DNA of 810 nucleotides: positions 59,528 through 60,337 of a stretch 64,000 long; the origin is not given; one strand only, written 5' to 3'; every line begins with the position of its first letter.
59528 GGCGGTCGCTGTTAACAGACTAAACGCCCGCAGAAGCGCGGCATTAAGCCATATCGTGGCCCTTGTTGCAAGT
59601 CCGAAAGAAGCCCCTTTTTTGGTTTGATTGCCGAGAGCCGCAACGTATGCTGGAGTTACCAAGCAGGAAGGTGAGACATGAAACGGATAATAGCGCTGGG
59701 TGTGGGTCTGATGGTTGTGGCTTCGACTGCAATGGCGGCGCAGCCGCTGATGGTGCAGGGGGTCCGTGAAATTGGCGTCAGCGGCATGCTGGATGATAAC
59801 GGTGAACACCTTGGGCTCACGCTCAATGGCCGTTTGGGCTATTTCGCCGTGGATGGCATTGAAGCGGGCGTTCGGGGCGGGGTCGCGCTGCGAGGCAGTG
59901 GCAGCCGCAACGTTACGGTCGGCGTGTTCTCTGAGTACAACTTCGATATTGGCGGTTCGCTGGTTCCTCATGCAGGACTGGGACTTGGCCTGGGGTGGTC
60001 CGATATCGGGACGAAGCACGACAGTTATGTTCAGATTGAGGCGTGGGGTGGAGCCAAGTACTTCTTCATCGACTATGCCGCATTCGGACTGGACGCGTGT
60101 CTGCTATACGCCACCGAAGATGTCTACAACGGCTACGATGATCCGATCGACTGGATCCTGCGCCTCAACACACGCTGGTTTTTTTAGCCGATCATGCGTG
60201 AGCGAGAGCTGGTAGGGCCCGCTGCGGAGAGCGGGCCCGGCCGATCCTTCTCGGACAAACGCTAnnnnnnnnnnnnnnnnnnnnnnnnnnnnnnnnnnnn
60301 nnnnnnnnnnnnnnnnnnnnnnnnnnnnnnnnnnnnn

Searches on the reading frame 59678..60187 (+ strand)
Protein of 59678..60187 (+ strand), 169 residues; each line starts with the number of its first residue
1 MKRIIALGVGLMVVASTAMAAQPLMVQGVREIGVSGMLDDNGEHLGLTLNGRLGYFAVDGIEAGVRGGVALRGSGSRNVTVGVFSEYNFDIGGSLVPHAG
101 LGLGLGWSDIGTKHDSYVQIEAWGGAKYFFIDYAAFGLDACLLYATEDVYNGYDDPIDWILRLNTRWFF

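Call 5: search_protein_families(library=pfam, proteins=[window:59678-60187:+], max_evalue=0.01)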
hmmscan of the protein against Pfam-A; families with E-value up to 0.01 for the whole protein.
window:59678-60187:+ (169 aa): 0 families

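Call 6: search_protein_families(library=ncbifam, proteins=[window:59678-60187:+], max_evalue=1)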
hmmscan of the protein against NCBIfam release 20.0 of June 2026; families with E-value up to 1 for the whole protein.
window:59678-60187:+ (169 aa): 1 family
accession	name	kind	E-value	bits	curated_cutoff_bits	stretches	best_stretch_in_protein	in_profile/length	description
TIGR01257.1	rim_protein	equivalog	0.27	7.9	4012.85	1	79-165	792-877/2272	rim ABC transporter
